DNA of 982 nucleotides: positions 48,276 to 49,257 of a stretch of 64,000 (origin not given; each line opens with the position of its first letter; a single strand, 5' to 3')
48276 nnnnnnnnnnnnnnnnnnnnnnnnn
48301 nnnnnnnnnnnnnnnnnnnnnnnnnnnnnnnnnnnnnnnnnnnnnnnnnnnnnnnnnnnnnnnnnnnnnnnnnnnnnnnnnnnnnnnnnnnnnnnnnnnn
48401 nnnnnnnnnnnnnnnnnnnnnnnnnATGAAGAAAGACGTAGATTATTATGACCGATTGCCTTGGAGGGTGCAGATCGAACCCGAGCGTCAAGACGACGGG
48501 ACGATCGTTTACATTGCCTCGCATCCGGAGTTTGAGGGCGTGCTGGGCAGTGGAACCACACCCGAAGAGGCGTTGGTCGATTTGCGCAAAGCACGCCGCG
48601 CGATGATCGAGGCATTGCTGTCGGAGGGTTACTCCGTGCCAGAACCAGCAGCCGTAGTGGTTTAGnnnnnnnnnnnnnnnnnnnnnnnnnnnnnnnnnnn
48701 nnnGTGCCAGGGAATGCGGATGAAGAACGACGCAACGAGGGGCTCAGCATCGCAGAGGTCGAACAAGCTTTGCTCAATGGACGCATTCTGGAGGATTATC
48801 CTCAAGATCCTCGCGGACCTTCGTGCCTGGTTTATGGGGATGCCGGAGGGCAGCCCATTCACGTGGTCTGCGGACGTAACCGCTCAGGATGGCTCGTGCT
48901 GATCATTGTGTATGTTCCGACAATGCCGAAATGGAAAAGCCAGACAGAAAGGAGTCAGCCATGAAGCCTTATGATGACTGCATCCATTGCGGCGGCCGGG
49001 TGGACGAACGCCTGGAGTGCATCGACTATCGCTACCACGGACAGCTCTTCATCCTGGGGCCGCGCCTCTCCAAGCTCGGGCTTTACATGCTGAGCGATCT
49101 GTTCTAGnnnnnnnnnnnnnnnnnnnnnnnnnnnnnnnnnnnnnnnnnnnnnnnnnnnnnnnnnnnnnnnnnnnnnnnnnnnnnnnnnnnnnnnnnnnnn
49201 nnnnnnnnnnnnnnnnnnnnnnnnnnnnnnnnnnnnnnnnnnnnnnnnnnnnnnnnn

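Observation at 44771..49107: Toxin-antitoxin island: four different type II pairs clustered around a protease-WD40 gene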

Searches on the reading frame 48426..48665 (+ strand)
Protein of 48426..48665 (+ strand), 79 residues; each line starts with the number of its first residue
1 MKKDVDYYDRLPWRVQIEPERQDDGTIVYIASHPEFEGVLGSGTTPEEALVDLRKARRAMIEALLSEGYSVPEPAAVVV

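Call 3: search_protein_families(library=pfam, proteins=[window:48426-48665:+], max_evalue=0.01)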
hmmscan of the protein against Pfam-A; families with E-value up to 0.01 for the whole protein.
window:48426-48665:+ (79 aa): 1 family
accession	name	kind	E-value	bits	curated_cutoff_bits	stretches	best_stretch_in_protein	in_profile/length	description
PF15919.11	HicB_lk_antitox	-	0.0012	19.4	27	1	23-77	8-61/123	HicB_like antitoxin of bacterial toxin-antitoxin system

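Call 6: search_protein_families(library=ncbifam, proteins=[window:48426-48665:+], max_evalue=1)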
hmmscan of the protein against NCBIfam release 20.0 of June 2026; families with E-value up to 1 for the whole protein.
window:48426-48665:+ (79 aa): 0 families

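Call 11: search_protein_families(library=padloc, proteins=[window:48426-48665:+], max_evalue=0.1)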
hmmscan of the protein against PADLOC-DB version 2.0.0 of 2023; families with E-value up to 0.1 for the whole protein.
window:48426-48665:+ (79 aa): 0 families

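Call 13: search_protein_families(library=pfam, proteins=[window:48426-48665:+], max_evalue=10)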
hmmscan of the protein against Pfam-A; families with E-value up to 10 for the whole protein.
window:48426-48665:+ (79 aa): 2 families
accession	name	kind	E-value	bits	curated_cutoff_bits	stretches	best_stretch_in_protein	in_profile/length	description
PF15919.11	HicB_lk_antitox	-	0.0012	19.4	27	1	23-77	8-61/123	HicB_like antitoxin of bacterial toxin-antitoxin system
PF21748.3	UPF0150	-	0.08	13.3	27.3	1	28-56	20-48/64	UPF0150-like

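Call 56: search_protein_representatives(protein=window:48426-48665:+)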
Query: 79 residues. Proteins with E-value up to 0.001 (for the whole library): 873; up to 1e-10: 29; up to 1e-30: 2. The best 150 are listed.
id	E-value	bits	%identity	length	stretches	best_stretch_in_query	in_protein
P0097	1.8e-35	136.2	83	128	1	2-77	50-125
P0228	3.3e-31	122.6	74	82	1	1-77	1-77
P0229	8.2e-27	108.7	65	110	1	1-77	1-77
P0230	2.5e-22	94.4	62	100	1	1-74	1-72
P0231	2.3e-21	91.4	70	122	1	1-60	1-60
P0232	3.6e-21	90.7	61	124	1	2-77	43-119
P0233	2.1e-17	78.8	52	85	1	3-77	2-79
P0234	1.8e-15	72.6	67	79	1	15-68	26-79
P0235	5.8e-14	67.8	49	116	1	3-77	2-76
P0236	1.1e-13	67.0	68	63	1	12-58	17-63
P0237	1.2e-13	66.8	45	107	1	2-75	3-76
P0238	2.1e-13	66.0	67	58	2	1-33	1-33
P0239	2.7e-13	65.7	47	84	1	7-78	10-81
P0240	3.0e-13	65.6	39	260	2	16-75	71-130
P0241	1.3e-12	63.6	44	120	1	1-78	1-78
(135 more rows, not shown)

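Call 58: search_protein_families(library=pfam, alignment_id=A5, max_evalue=0.001)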
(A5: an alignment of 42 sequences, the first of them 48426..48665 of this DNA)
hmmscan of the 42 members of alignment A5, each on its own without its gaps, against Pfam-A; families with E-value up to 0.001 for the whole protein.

A. member 1, window:48426-48665:+ (79 aa): 0 families

B. families by the number of members that match (of 42 scanned): 3 families
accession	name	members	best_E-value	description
PF15919.11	HicB_lk_antitox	31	3.2e-11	HicB_like antitoxin of bacterial toxin-antitoxin system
PF21748.3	UPF0150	12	2.2e-06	UPF0150-like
PF05534.18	HicB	1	1.3e-16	HicB family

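Call 59: search_solved_structures(query=A5, max_evalue=0.01, show_alignments=1)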
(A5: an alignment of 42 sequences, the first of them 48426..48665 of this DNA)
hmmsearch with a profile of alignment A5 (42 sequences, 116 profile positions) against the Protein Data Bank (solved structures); distinct sequences matched with E-value up to 0.01: 6.
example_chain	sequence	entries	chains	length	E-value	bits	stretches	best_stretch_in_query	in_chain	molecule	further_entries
2dsy_A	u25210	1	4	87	2.1e-06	30.6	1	28-72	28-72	Hypothetical protein TTHA0281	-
6g1c_V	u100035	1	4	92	1.6e-05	27.8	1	23-71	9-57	Antitoxin HicB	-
6g1n_A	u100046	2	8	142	3e-05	26.9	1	23-71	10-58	antitoxin HicB | HicB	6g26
9svk_B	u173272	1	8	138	0.00025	23.9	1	17-96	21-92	Toxin-antitoxin system, antitoxin component, HicB family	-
6u0i_A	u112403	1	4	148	0.0011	21.9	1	28-83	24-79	Antitoxin HicB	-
6hpb_B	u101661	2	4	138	0.0014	21.6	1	29-83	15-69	Antitoxin HicB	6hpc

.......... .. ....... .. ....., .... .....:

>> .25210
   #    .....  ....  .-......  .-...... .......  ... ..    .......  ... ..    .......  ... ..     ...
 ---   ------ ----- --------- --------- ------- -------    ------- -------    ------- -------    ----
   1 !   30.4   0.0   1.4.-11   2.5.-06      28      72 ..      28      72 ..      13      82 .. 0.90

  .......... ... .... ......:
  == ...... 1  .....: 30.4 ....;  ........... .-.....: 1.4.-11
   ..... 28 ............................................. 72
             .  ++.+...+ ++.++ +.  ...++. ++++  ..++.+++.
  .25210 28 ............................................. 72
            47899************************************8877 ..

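Call 61: search_protein_families(library=phrogs, proteins=[window:48426-48665:+], max_evalue=0.001)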
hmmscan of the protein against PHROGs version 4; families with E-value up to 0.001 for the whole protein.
window:48426-48665:+ (79 aa): 1 family
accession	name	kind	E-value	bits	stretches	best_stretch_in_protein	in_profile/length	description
phrog_497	-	moron, auxiliary metabolic gene and host takeover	0.0002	21.9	1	22-77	19-73/342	toxin-antitoxin system HicB-like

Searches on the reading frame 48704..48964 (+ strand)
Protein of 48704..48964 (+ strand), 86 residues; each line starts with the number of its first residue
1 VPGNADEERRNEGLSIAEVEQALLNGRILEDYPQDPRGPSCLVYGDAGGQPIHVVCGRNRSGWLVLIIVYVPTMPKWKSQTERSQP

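Call 3: search_protein_families(library=pfam, proteins=[window:48704-48964:+], max_evalue=0.01)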
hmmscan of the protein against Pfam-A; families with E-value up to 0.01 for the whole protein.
window:48704-48964:+ (86 aa): 2 families
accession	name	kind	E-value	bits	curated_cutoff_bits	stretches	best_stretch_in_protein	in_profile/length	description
PF14076.12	DUF4258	-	1.6e-18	67.2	25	1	6-70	6-70/71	Domain of unknown function (DUF4258)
PF11367.14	Tail_completion_gp17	-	0.009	16.6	24.5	1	21-58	14-51/124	Tail completion protein gp17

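Call 6: search_protein_families(library=ncbifam, proteins=[window:48704-48964:+], max_evalue=1)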
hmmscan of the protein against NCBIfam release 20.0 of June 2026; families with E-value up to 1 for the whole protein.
window:48704-48964:+ (86 aa): 0 families

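Call 11: search_protein_families(library=padloc, proteins=[window:48704-48964:+], max_evalue=0.1)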
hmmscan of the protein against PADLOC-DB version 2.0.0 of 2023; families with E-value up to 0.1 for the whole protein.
window:48704-48964:+ (86 aa): 0 families

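Call 60: search_solved_structures(query=window:48704-48964:+, max_evalue=1, show_alignments=2)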
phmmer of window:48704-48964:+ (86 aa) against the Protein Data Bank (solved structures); distinct sequences matched with E-value up to 1: 1.
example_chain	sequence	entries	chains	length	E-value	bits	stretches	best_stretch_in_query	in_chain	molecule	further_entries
8cli_B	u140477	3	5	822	0.18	15.4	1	3-50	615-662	General transcription factor 3C polypeptide 4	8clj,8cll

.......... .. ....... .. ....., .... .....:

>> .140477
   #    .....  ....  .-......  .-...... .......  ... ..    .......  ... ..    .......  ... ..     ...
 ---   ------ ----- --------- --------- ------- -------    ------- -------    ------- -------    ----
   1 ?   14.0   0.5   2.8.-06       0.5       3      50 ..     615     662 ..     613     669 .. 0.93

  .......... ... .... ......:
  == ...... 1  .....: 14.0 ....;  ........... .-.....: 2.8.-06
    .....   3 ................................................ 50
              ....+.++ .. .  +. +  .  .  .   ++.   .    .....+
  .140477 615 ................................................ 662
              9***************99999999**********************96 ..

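Call 61: search_protein_families(library=phrogs, proteins=[window:48704-48964:+], max_evalue=0.001)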
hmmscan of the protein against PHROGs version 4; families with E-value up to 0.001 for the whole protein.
window:48704-48964:+ (86 aa): 0 families

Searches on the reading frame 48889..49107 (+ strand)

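Call 13: search_protein_families(library=pfam, proteins=[window:48889-49107:+], max_evalue=10)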
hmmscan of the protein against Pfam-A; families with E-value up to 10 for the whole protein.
window:48889-49107:+ (72 aa): 1 family
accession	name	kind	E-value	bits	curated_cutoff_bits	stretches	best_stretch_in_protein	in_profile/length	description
PF07822.16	Toxin_13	-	0.15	12.7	21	1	23-37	15-29/55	Neurotoxin B-IV-like protein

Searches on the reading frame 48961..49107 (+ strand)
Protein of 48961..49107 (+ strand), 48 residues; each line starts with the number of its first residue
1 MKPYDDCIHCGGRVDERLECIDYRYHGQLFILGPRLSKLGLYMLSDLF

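Call 3: search_protein_families(library=pfam, proteins=[window:48961-49107:+], max_evalue=0.01)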
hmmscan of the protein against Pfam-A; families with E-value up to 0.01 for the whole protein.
window:48961-49107:+ (48 aa): 0 families

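Call 6: search_protein_families(library=ncbifam, proteins=[window:48961-49107:+], max_evalue=1)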
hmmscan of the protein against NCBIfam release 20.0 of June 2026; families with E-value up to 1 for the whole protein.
window:48961-49107:+ (48 aa): 0 families

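Call 11: search_protein_families(library=padloc, proteins=[window:48961-49107:+], max_evalue=0.1)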
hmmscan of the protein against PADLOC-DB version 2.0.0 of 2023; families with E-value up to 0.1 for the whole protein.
window:48961-49107:+ (48 aa): 0 families

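Call 13: search_protein_families(library=pfam, proteins=[window:48961-49107:+], max_evalue=10)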
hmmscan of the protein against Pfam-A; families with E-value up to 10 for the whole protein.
window:48961-49107:+ (48 aa): 1 family
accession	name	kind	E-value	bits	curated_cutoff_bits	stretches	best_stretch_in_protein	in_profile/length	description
PF07822.16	Toxin_13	-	0.19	12.4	21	1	2-13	18-29/55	Neurotoxin B-IV-like protein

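Call 29: find_homologous_proteins(query=window:48961-49107:+, max_evalue=0.01)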
Query window:48961-49107:+ (48 aa): 9 proteins with E <= 0.01 among 9 candidates.
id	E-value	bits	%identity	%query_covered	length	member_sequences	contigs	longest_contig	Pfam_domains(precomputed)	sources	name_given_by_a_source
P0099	1.2e-26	108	100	100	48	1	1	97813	-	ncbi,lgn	-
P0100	2.9e-11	60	88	67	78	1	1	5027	PF15731.12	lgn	-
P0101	5.0e-11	60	88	67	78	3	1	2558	PF15731.12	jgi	jgi:YgiT-type zinc finger domain-containing protein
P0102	5.9e-11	59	76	77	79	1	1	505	PF15731.12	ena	-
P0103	1.0e-10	59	81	67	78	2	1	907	PF15731.12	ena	-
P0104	1.1e-10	58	84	67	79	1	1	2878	-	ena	-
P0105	3.1e-10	57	84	67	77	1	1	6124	PF15731.12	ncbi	-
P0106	1.3e-9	55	72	67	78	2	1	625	PF15731.12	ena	-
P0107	1.9e-9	55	78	67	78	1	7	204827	PF15731.12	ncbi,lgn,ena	-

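Call 32: find_encoding_contigs(protein=P0100, flank=5000, max_places=3)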
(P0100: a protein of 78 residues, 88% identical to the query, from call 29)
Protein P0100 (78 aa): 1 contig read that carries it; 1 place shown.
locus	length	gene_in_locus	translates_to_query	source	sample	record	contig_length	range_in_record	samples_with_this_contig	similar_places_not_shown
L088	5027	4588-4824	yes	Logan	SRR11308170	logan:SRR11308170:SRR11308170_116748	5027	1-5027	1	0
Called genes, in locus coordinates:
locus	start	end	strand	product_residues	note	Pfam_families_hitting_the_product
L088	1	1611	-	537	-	?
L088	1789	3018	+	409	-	-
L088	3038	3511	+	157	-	PF12675:DUF3795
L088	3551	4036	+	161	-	PF01980:TrmO_N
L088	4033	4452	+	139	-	PF01451:LMWPc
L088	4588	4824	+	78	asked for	PF15731:MqsA_antitoxin (weak)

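Call 33: find_encoding_contigs(protein=P0107, flank=5000, max_places=3)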
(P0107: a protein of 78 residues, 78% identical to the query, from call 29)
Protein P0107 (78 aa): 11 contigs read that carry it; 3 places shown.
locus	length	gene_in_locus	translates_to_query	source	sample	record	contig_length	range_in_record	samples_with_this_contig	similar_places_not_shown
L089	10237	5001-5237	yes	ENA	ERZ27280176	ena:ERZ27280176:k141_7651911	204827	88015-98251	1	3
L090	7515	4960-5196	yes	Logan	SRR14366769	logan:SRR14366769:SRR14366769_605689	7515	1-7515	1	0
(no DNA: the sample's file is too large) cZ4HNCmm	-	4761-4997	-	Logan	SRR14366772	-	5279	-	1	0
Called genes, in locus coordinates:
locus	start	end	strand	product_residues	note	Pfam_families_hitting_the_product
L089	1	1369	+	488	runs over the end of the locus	PF02878:PGM_PMM_I, PF02879:PGM_PMM_II, PF02880:PGM_PMM_III, PF00408:PGM_PMM_IV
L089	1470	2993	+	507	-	PF02812:ELFV_dehydrog_N, PF00208:ELFV_dehydrog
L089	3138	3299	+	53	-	-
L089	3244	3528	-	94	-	PF12441:CopG_antitoxin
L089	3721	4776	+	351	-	-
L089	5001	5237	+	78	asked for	PF15731:MqsA_antitoxin (weak)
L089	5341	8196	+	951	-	PF00005:ABC_tran (faint), PF02463:SMC_N (faint), PF13191:AAA_16 (faint), PF13555:AAA_29 (faint), PF20703:nSTAND1 (faint), PF17760:UvrA_inter, PF17755:UvrA_DNA-bind, PF12399:BCA_ABC_TP_C (faint)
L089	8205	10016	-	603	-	-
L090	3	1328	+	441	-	?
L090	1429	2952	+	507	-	PF02812:ELFV_dehydrog_N, PF00208:ELFV_dehydrog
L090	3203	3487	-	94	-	PF12441:CopG_antitoxin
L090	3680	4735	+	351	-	-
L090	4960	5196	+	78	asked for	PF15731:MqsA_antitoxin (weak)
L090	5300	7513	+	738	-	?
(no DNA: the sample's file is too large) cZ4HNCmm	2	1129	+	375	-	?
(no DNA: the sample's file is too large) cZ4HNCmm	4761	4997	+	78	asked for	PF15731:MqsA_antitoxin (weak)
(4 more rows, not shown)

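Call 61: search_protein_families(library=phrogs, proteins=[window:48961-49107:+], max_evalue=0.001)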
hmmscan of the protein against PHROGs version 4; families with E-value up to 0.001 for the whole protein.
window:48961-49107:+ (48 aa): 0 families
